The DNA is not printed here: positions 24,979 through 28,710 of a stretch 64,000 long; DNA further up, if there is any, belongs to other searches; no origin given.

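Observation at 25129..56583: Two divergent DnaE-type Pol III alpha genes on opposite strands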

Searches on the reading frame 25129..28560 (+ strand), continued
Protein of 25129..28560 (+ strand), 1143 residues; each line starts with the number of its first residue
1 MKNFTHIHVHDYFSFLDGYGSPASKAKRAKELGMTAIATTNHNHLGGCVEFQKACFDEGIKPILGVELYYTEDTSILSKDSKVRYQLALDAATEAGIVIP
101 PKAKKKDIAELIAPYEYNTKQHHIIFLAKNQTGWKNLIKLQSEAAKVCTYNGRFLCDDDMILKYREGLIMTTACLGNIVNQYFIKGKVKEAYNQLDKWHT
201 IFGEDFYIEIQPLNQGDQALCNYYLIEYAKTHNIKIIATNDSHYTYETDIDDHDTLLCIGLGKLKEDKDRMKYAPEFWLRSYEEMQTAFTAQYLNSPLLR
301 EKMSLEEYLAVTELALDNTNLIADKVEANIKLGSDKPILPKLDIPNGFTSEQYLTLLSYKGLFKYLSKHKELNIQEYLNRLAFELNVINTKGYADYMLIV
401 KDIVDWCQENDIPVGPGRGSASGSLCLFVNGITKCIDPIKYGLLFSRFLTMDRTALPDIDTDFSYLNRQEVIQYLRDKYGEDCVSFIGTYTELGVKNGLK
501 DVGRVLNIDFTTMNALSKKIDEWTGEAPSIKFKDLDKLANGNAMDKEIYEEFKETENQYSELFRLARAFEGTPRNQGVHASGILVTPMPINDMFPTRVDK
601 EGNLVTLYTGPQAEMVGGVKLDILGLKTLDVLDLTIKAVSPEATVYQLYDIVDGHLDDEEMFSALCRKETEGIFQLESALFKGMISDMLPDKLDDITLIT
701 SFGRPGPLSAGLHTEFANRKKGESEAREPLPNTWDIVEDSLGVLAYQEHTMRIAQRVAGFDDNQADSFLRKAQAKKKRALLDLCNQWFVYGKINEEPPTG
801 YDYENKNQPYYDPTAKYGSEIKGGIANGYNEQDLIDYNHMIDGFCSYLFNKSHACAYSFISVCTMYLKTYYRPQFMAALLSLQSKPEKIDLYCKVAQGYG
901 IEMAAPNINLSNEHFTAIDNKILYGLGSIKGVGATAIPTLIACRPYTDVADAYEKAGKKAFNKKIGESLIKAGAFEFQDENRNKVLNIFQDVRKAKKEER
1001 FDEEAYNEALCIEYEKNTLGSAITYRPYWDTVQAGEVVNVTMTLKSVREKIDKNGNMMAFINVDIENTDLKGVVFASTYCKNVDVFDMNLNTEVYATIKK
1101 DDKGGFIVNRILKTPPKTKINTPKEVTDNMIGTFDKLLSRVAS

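Call 12: search_solved_structures(query=window:25129-28560:+, show_alignments=3)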
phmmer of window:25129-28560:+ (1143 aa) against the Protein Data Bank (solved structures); distinct sequences matched with E-value up to 0.001: 13.
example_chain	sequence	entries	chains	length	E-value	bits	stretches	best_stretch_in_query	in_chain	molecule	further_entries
2hpi_A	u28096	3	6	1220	5.3e-134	451.5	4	371-791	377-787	DNA polymerase III alpha subunit | DNA polymerase III subunit alpha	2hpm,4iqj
3e0d_A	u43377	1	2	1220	5.4e-133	448.2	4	371-791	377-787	DNA polymerase III subunit alpha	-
5lew_A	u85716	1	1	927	3.2e-126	425.7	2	3-783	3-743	DNA polymerase III subunit alpha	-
7pu7_A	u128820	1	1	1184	8.3e-126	424.4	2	3-783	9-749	DNA polymerase III subunit alpha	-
4jom_A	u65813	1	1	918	1.6e-123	416.8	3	122-779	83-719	DNA polymerase III subunit alpha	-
5m1s_A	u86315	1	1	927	2.4e-120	406.3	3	122-779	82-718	DNA polymerase III subunit alpha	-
2hqa_A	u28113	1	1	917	3.1e-120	405.9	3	122-779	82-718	DNA polymerase III alpha subunit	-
2hnh_A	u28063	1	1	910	7.4e-120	404.7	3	122-778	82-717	DNA polymerase III alpha subunit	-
5fku_A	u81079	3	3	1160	8.6e-120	404.4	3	122-778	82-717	DNA POLYMERASE III SUBUNIT ALPHA | DNA POLYMERASE III ALPHA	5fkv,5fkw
4gx8_A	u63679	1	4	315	9.3e-22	79.8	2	122-289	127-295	DNA polymerase III subunit epsilon,DNA polymerase III subunit alpha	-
4gx9_A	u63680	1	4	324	1e-21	79.6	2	122-289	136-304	DNA polymerase III subunit epsilon,DNA polymerase III subunit alpha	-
9qpc_A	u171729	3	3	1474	2e-15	58.8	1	119-438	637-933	DNA polymerase III PolC-type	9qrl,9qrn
3f2b_A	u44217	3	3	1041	5.9e-09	37.4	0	122-430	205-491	DNA-directed DNA polymerase III alpha chain | GEOBACILLUS KAUSTOPHILUS DNA POLC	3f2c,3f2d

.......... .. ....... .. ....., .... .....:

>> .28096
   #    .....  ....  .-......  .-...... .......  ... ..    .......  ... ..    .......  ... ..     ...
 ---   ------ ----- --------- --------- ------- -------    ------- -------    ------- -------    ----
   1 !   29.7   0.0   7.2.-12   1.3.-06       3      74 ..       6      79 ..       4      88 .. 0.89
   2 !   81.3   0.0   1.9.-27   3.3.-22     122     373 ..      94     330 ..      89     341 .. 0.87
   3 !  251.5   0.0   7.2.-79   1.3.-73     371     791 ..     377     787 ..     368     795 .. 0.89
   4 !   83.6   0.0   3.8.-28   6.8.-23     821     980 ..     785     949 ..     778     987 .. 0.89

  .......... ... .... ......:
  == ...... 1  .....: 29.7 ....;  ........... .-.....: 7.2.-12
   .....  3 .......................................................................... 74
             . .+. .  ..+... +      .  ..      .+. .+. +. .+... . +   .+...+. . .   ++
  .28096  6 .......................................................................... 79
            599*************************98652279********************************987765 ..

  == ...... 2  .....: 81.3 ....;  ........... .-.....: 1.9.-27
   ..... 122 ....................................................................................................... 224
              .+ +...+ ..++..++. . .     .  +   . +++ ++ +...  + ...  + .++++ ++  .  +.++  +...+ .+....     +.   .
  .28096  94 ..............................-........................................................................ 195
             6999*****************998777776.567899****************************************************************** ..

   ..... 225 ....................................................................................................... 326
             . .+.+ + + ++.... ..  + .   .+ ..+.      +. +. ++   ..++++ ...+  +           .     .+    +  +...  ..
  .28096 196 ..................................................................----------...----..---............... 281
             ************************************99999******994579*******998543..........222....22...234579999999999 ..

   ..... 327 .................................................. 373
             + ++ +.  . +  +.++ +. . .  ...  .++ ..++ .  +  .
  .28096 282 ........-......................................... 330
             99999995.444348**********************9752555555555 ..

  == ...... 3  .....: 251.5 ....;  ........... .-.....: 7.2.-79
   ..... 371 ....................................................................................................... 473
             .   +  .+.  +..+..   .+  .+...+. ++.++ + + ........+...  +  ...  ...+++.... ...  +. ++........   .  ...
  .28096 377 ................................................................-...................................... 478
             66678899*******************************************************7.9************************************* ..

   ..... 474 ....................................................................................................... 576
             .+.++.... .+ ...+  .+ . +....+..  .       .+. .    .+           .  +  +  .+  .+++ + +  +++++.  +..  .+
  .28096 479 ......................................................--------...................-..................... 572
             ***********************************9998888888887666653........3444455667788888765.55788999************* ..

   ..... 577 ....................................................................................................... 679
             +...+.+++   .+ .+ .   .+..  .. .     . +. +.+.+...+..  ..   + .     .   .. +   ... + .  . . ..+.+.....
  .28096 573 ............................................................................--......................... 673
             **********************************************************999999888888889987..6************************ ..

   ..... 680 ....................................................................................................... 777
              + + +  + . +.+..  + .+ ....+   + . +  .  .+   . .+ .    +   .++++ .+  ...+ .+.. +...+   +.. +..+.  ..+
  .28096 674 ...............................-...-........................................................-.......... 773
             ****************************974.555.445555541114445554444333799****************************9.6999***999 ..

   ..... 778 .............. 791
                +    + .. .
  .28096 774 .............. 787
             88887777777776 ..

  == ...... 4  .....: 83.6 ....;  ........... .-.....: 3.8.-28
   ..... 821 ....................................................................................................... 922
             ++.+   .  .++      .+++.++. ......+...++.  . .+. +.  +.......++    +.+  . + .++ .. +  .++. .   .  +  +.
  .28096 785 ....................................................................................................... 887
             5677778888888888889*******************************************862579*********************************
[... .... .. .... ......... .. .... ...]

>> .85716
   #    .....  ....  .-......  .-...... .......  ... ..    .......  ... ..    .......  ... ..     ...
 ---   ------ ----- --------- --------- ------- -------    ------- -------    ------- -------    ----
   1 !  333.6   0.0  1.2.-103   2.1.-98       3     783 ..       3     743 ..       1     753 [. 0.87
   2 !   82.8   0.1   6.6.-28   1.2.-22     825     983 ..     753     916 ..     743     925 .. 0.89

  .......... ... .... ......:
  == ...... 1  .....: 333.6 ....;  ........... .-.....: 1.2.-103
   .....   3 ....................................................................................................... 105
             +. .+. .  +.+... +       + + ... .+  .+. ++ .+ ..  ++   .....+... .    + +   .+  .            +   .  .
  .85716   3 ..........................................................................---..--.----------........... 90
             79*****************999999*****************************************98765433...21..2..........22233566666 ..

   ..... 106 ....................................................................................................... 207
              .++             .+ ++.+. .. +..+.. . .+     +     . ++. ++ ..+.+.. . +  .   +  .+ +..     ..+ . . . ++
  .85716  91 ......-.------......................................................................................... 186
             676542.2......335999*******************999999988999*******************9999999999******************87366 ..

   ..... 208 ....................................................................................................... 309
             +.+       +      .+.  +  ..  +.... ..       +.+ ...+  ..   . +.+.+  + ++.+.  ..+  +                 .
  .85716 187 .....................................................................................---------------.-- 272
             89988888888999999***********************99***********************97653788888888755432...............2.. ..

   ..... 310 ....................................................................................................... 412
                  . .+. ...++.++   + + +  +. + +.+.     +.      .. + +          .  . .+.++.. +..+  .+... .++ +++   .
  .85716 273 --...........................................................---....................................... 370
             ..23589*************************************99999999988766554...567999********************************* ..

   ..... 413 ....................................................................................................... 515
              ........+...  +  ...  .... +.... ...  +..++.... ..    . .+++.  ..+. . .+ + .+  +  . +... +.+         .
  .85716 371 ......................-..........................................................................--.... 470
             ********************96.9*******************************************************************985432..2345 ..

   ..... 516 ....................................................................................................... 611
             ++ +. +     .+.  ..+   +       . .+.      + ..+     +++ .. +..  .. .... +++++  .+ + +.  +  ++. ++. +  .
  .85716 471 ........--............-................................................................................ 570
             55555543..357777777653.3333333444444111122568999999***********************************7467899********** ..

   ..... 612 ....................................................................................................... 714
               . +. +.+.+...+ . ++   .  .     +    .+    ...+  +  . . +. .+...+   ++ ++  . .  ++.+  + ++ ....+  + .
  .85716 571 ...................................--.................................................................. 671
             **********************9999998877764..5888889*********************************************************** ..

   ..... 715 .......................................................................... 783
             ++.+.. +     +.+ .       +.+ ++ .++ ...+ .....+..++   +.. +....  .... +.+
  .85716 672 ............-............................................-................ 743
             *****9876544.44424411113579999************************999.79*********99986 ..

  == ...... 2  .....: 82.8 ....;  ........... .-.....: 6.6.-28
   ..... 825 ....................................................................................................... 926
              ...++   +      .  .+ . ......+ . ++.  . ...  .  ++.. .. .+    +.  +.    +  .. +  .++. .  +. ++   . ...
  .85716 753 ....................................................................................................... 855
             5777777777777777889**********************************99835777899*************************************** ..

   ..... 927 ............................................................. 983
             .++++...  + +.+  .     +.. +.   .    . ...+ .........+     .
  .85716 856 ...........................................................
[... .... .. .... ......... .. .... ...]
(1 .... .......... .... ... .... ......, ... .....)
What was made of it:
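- Closest known: PHP-proofreading DnaE1. Same: These are the best solved-structure matches (E = 1e-126 to 1e-134; call 12).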

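Call 15: find_homologous_proteins(query=window:25129-28560:+, max_evalue=1e-50)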
Query window:25129-28560:+ (1143 aa): 7969 proteins with E <= 1e-50 among 8000 candidates; the best 120 are listed.
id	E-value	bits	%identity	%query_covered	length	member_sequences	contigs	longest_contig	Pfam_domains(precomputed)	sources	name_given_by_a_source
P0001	0.0e+0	2612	99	100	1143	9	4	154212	PF02811.27,PF14579.13,PF17657.7,PF07733.19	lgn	-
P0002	0.0e+0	2285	86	100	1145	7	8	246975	PF02811.27,PF14579.13,PF17657.7,PF07733.19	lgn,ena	-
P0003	0.0e+0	2079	77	100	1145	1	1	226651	PF02811.27,PF14579.13,PF17657.7,PF07733.19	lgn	-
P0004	0.0e+0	2021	75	100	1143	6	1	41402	PF02811.27,PF14579.13,PF17657.7,PF07733.19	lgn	-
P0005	0.0e+0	1968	74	100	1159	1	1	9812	PF02811.27,PF14579.13,PF17657.7,PF07733.19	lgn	-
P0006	0.0e+0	1933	72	100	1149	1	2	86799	PF02811.27,PF14579.13,PF17657.7,PF07733.19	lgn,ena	-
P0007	0.0e+0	1924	72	100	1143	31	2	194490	PF02811.27,PF14579.13,PF17657.7,PF07733.19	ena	-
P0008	0.0e+0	1838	69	99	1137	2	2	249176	PF02811.27,PF14579.13,PF17657.7,PF07733.19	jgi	jgi:DNA polymerase-3 subunit alpha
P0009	0.0e+0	1825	70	99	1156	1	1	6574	PF02811.27,PF14579.13,PF17657.7,PF07733.19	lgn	-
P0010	0.0e+0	1697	66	97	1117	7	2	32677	PF02811.27,PF14579.13,PF17657.7,PF07733.19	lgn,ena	-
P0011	0.0e+0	1670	63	100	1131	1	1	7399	PF02811.27,PF14579.13,PF17657.7,PF07733.19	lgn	-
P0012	0.0e+0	1635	63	98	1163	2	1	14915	PF02811.27,PF14579.13,PF17657.7,PF07733.19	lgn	-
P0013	0.0e+0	1522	60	97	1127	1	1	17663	PF02811.27,PF14579.13,PF17657.7,PF07733.19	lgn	-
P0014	0.0e+0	1374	56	97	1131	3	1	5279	PF02811.27,PF14579.13,PF17657.7,PF07733.19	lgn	-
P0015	0.0e+0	1359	57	97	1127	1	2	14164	PF02811.27,PF14579.13,PF17657.7,PF07733.19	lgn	-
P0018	0.0e+0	1339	54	97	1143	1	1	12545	PF02811.27,PF14579.13,PF17657.7,PF07733.19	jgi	jgi:DNA polymerase-3 subunit alpha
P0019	0.0e+0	1333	53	98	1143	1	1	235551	PF02811.27,PF14579.13,PF17657.7,PF07733.19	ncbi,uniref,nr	ncbi:DNA polymerase III subunit alpha [Bacillus atrophaeus]|uniref:DNA polymerase III subunit alpha 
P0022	0.0e+0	1331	53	98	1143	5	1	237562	PF02811.27,PF14579.13,PF17657.7,PF07733.19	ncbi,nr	ncbi:DNA polymerase III subunit alpha [Bacillus spizizenii]|nr:DNA polymerase III subunit alpha [Bac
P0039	0.0e+0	1302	52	97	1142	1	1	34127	PF02811.27,PF14579.13,PF17657.7,PF07733.19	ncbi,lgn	-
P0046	0.0e+0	1293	53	97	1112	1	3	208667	PF02811.27,PF14579.13,PF17657.7,PF07733.19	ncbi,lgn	-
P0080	0.0e+0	1258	52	98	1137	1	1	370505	PF02811.27,PF14579.13,PF17657.7,PF07733.19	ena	-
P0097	0.0e+0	1219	50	99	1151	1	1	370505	PF02811.27,PF14579.13,PF17657.7,PF07733.19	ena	-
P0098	0.0e+0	1218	50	98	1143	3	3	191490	PF02811.27,PF14579.13,PF17657.7,PF07733.19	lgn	-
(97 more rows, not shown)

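Call 20: find_encoding_contigs(protein=P0019, flank=10000, max_places=3)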
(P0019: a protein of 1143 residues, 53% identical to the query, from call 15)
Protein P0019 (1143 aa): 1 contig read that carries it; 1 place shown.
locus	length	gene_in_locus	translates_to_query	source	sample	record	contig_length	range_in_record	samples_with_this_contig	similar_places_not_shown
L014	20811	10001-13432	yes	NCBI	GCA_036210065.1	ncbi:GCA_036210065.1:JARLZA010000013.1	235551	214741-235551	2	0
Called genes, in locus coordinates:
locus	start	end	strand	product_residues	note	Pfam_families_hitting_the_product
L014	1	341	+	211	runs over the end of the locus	-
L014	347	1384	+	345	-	PF01896:DNA_primase_S (weak), PF08708:PriCT_1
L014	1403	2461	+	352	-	PF03796:DnaB_C, PF13481:AAA_25 (faint)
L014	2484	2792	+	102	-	-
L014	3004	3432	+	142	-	-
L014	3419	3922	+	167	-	-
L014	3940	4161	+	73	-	-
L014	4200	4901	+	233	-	-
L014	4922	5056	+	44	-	-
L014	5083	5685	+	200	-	PF06356:DUF1064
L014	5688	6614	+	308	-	PF04545:Sigma70_r4 (weak), PF08281:Sigma70_r4_2 (weak)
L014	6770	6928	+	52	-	PF07878:RHH_5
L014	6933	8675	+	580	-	PF01368:DHH, PF02272:DHHA1, PF17768:RecJ_OB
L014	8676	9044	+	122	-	-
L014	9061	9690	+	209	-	-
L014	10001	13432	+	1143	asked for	PF02811:PHP, PF07733:DNA_pol3_alpha, PF17657:DNA_pol3_finger, PF14579:HHH_6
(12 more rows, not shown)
